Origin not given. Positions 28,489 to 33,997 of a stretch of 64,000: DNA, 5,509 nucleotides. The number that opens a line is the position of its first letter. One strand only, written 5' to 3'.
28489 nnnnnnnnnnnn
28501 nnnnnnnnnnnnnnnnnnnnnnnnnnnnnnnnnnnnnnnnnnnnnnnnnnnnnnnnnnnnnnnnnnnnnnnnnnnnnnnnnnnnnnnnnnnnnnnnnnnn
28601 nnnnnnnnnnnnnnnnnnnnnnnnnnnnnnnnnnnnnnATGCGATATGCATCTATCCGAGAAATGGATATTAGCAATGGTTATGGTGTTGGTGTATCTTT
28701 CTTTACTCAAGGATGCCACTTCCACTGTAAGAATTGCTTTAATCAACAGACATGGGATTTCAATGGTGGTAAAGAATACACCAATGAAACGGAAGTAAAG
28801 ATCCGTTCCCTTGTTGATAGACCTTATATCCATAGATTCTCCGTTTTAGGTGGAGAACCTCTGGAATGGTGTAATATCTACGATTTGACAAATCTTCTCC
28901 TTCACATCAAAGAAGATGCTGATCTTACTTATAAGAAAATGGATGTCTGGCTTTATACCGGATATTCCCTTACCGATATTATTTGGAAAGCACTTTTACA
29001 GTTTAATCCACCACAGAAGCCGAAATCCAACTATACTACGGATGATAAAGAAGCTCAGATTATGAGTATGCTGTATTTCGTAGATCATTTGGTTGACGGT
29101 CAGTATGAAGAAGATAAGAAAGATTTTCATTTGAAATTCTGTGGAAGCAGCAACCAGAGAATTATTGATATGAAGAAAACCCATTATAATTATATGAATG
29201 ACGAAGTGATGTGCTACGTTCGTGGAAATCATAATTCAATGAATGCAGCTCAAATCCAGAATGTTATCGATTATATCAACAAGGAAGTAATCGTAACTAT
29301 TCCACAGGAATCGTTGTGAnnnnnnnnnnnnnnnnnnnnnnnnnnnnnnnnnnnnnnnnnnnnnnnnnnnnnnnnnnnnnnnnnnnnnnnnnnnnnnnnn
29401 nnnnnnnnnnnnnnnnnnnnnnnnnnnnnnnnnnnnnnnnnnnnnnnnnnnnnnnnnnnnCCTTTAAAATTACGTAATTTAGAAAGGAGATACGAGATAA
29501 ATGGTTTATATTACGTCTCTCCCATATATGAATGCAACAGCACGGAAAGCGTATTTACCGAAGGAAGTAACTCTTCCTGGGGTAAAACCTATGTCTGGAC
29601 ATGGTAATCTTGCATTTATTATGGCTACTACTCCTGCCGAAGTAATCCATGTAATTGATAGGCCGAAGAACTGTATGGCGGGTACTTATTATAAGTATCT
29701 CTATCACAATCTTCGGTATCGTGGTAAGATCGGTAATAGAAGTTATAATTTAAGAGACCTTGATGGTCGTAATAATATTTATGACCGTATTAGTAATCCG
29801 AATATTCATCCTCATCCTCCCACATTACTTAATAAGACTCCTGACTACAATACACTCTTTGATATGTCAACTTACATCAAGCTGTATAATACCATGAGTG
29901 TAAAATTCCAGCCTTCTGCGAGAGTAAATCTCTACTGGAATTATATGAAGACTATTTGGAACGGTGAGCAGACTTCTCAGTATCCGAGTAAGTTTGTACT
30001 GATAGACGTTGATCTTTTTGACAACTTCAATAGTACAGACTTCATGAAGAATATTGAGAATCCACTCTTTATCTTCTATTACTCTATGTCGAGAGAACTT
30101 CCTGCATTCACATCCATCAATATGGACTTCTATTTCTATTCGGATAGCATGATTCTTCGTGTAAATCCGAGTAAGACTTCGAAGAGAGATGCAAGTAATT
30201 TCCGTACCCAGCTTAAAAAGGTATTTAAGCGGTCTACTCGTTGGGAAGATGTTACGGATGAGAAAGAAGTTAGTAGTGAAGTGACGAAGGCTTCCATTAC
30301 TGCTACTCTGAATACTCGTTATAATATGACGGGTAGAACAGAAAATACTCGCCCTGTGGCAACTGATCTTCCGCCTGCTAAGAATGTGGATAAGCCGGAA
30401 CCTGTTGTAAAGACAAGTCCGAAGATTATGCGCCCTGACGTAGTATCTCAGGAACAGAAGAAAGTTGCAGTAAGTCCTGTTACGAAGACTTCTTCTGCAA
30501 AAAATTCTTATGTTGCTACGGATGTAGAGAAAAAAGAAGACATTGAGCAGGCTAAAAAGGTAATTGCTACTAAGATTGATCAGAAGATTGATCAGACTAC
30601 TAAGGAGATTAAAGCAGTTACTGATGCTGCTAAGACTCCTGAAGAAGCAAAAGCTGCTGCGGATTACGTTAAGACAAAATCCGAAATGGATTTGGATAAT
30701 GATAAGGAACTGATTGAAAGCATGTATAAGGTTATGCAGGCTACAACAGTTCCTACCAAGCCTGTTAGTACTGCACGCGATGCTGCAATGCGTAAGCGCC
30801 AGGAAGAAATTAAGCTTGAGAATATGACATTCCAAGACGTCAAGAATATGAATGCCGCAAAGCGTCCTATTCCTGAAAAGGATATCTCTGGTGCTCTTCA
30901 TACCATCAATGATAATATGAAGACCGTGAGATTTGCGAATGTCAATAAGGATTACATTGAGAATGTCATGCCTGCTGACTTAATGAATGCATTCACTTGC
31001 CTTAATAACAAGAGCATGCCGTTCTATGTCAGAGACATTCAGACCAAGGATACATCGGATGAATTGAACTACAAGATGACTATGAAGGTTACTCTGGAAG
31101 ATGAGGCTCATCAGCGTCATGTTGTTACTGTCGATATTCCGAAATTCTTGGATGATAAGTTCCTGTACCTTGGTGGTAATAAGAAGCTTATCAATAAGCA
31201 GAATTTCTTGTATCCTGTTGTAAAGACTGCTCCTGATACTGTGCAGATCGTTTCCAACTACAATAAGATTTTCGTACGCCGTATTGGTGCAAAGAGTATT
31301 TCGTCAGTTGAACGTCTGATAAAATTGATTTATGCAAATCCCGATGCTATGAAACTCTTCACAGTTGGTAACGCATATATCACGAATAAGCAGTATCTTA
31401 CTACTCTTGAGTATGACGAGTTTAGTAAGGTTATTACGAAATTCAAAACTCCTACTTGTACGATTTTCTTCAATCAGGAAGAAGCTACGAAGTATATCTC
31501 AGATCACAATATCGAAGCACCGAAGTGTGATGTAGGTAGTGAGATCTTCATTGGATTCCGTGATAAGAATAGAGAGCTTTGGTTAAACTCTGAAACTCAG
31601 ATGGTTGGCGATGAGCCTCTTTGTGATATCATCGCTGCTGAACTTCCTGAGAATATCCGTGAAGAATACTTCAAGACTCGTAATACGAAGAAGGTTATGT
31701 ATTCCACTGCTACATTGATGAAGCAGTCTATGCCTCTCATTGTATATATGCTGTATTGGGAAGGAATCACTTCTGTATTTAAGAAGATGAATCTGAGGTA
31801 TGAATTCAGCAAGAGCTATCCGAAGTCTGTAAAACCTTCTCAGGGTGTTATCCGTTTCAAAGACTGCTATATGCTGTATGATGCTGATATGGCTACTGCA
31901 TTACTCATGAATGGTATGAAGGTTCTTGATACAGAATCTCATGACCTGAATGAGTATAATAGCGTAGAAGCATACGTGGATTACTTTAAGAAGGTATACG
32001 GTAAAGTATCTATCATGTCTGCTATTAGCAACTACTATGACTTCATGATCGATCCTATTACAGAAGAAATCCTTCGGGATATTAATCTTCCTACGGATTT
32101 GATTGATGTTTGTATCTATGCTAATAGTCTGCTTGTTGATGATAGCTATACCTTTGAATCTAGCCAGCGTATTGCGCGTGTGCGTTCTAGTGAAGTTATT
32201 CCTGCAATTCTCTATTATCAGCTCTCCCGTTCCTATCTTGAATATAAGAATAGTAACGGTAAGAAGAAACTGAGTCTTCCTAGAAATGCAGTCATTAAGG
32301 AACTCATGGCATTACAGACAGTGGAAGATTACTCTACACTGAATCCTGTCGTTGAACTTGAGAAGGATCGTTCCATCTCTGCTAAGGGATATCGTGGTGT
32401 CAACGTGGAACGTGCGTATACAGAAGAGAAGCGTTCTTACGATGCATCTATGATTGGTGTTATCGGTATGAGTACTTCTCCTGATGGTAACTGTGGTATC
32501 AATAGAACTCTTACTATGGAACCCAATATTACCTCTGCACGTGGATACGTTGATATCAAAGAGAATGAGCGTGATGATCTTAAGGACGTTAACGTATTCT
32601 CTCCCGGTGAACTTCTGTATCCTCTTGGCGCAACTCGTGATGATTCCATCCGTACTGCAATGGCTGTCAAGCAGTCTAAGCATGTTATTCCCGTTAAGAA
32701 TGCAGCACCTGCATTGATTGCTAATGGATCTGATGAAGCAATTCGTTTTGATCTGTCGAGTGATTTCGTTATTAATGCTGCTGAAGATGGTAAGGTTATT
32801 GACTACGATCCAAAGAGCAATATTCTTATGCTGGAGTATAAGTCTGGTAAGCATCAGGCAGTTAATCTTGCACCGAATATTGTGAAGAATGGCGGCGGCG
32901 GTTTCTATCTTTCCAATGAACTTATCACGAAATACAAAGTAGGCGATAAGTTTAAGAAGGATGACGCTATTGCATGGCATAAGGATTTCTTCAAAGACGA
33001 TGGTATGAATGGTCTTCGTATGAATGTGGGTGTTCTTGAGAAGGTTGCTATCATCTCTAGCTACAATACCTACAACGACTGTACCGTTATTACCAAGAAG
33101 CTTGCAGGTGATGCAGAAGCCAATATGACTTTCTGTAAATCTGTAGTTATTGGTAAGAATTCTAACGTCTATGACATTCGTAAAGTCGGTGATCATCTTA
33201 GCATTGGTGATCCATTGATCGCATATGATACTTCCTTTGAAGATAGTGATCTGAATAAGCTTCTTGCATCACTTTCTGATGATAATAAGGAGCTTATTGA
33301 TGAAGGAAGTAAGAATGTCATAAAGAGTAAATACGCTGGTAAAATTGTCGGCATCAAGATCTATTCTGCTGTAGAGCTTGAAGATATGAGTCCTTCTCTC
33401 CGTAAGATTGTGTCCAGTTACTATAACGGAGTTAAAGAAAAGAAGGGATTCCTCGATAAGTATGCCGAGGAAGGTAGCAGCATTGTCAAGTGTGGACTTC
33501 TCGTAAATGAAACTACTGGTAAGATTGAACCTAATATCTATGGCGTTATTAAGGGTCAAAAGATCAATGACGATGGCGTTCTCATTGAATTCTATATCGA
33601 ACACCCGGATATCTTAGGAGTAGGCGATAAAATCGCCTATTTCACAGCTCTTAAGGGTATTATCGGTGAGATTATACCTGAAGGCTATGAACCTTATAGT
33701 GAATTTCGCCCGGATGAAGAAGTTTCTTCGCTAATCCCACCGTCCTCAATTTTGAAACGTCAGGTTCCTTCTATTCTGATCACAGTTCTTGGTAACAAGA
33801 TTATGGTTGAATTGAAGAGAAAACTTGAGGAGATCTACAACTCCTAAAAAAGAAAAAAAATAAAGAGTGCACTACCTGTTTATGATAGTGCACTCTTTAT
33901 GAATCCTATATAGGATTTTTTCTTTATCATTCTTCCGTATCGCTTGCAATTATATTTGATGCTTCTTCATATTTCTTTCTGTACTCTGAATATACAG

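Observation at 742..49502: AACA-N6-TA motif (class B) upstream of structural-type genes matches the AR9 late-promoter consensus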

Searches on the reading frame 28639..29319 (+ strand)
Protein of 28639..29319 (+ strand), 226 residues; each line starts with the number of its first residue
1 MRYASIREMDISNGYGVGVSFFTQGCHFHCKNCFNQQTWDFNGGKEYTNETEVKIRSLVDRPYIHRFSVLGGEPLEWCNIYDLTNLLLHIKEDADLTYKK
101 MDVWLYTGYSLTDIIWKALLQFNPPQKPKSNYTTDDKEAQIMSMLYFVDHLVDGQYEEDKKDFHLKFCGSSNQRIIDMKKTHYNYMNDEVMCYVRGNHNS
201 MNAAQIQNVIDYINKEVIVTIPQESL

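Call 72: search_protein_families(library=pfam, proteins=[window:28639-29319:+], max_evalue=0.01)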
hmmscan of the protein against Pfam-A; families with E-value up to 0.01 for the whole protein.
window:28639-29319:+ (226 aa): 2 families
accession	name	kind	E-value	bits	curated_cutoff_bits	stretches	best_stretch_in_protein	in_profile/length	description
PF13353.11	Fer4_12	-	7.7e-35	120.6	22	1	13-176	2-137/137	4Fe-4S single cluster domain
PF04055.27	Radical_SAM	-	1.1e-05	26.1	29.5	1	22-98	3-75/166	Radical SAM superfamily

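Call 73: search_protein_families(library=phrogs, proteins=[window:28639-29319:+], max_evalue=0.001)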
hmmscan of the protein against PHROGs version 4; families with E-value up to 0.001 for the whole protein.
window:28639-29319:+ (226 aa): 3 families
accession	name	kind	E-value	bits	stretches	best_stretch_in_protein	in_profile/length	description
phrog_626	-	DNA, RNA and nucleotide metabolism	5.8e-42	144.1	2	1-117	1-115/164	anaerobic ribonucleotide reductase small subunit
phrog_13987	-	other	5.2e-08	33.5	1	21-93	20-92/274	radical SAM domain-containing protein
phrog_2076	-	moron, auxiliary metabolic gene and host takeover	1.3e-05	25.8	1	14-75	30-97/247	QueE-like radical SAM domain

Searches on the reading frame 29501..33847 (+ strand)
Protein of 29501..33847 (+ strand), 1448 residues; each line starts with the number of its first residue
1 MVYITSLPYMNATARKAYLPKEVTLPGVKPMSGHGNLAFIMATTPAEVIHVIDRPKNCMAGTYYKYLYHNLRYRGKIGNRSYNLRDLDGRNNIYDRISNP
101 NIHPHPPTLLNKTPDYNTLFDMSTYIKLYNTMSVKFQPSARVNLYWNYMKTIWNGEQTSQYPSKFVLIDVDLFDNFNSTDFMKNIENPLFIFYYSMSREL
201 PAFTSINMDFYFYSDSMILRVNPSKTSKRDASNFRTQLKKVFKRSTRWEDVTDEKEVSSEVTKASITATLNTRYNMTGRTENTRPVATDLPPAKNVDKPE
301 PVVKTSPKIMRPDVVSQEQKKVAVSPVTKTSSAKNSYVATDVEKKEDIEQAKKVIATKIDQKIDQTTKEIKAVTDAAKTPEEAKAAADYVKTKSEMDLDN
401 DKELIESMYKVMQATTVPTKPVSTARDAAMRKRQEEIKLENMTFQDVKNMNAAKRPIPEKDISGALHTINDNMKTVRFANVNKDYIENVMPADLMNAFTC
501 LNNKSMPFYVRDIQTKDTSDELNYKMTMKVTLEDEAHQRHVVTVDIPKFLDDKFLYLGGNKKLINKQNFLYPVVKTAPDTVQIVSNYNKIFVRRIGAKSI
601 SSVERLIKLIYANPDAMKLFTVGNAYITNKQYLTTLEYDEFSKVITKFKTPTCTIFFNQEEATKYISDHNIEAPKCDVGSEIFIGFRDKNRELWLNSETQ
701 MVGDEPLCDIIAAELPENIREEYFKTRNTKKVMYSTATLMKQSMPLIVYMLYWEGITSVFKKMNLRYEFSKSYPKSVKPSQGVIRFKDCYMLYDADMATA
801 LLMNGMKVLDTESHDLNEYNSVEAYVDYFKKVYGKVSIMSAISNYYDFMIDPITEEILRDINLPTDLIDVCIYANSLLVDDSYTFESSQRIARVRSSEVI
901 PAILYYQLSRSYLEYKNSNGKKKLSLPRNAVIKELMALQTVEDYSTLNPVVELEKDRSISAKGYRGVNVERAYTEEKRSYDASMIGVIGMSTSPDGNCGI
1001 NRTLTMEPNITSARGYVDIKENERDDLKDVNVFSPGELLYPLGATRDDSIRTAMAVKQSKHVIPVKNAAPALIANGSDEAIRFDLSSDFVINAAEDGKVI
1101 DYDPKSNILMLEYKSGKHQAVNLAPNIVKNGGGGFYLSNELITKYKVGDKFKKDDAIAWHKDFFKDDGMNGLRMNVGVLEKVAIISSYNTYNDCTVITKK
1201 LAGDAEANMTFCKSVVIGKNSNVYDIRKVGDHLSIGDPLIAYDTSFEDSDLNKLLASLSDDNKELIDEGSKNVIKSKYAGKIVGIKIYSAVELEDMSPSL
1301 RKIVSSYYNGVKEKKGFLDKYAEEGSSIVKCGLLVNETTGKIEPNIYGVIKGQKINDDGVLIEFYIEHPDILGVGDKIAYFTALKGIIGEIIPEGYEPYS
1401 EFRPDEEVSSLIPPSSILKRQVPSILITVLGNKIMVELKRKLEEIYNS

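Call 7: search_protein_families(library=pfam, proteins=[window:29501-33847:+], max_evalue=0.01)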
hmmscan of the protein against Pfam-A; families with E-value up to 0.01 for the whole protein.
window:29501-33847:+ (1448 aa): 0 families

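Call 8: search_protein_families(library=phrogs, proteins=[window:29501-33847:+], max_evalue=0.001)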
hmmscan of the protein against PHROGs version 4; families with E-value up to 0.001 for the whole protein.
window:29501-33847:+ (1448 aa): 3 families
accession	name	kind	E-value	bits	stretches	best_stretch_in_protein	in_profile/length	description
phrog_14872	-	DNA, RNA and nucleotide metabolism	1.4e-155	521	1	468-1447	407-1392/1393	RNA polymerase beta subunit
phrog_3148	-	DNA, RNA and nucleotide metabolism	1.9e-150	503.9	1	257-1447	261-1421/1424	RNA polymerase beta subunit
phrog_38251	-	DNA, RNA and nucleotide metabolism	5e-79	267.4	1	324-969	255-944/945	RNA polymerase beta subunit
